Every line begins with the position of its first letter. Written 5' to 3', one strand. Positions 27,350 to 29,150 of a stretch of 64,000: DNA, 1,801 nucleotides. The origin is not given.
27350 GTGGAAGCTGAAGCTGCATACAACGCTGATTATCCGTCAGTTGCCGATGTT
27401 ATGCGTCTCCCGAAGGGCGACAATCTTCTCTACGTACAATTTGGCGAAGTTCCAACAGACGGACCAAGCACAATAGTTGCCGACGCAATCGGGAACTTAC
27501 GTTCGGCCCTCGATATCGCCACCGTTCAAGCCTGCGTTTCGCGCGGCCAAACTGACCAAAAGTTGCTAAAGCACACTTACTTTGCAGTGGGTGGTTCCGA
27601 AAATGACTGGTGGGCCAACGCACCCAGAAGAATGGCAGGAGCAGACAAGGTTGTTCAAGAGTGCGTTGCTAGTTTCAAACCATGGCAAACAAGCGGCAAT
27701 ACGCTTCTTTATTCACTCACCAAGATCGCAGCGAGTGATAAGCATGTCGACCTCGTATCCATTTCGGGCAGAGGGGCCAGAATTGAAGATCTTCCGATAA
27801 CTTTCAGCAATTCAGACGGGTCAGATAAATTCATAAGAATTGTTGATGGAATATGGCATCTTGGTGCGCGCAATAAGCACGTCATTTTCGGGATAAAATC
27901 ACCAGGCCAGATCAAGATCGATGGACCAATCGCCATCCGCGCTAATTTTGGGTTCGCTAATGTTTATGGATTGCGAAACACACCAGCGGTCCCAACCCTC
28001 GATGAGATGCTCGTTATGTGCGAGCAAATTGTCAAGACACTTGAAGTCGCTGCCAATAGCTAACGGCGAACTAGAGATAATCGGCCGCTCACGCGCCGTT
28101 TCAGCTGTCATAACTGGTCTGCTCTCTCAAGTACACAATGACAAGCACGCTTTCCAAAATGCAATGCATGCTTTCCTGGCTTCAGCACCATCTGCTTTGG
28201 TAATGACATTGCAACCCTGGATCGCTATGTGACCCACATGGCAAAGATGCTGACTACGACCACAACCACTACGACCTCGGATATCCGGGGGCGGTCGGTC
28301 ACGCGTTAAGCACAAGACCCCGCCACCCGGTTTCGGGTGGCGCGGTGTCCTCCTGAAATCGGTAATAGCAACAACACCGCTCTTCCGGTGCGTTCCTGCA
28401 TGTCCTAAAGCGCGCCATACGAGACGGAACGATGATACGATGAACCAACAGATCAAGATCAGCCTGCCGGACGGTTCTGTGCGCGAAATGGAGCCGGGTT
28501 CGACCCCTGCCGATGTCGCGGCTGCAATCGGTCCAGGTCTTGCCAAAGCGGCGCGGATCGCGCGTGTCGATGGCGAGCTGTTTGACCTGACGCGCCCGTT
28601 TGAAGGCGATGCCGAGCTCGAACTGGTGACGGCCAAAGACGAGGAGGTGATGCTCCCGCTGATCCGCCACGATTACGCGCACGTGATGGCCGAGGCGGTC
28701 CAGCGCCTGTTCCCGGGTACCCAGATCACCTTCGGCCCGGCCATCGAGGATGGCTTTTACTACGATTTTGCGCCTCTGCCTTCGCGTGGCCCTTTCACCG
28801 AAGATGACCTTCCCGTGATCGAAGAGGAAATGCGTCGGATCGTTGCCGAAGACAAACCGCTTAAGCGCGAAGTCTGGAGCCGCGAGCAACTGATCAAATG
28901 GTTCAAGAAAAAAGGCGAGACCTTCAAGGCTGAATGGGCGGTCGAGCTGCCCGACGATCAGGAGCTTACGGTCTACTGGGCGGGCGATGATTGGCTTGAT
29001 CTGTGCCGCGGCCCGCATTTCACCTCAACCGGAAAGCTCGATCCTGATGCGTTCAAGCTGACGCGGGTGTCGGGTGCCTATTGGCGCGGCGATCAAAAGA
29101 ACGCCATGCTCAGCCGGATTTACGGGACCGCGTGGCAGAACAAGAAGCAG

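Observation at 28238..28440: Unannotated Thr8 leader peptide and switchable hairpins upstream of thrS: probable ribosome-mediated attenuator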

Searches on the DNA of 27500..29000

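Call 3: search_rna_families(source=window, start=27500, end=29000, threshold=evalue, max_evalue=10, show_alignments=3)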
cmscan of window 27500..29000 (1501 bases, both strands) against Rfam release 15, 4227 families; matches with E-value up to 10: 2.
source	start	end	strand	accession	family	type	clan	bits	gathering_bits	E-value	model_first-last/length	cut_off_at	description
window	28286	28341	-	RF03538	Flavi_TBFV_CRE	Cis-reg;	-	18.5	60.5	7.6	1-106/106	no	Tick-borne Flavivirus 3' UTR cis-acting replication element (CRE)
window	28842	28955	+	RF03167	c-di-GMP-I-GGC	Cis-reg; riboswitch;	CL00126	14.4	59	3.5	1-80/80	no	c-di-GMP-I-GGC riboswitch aptamer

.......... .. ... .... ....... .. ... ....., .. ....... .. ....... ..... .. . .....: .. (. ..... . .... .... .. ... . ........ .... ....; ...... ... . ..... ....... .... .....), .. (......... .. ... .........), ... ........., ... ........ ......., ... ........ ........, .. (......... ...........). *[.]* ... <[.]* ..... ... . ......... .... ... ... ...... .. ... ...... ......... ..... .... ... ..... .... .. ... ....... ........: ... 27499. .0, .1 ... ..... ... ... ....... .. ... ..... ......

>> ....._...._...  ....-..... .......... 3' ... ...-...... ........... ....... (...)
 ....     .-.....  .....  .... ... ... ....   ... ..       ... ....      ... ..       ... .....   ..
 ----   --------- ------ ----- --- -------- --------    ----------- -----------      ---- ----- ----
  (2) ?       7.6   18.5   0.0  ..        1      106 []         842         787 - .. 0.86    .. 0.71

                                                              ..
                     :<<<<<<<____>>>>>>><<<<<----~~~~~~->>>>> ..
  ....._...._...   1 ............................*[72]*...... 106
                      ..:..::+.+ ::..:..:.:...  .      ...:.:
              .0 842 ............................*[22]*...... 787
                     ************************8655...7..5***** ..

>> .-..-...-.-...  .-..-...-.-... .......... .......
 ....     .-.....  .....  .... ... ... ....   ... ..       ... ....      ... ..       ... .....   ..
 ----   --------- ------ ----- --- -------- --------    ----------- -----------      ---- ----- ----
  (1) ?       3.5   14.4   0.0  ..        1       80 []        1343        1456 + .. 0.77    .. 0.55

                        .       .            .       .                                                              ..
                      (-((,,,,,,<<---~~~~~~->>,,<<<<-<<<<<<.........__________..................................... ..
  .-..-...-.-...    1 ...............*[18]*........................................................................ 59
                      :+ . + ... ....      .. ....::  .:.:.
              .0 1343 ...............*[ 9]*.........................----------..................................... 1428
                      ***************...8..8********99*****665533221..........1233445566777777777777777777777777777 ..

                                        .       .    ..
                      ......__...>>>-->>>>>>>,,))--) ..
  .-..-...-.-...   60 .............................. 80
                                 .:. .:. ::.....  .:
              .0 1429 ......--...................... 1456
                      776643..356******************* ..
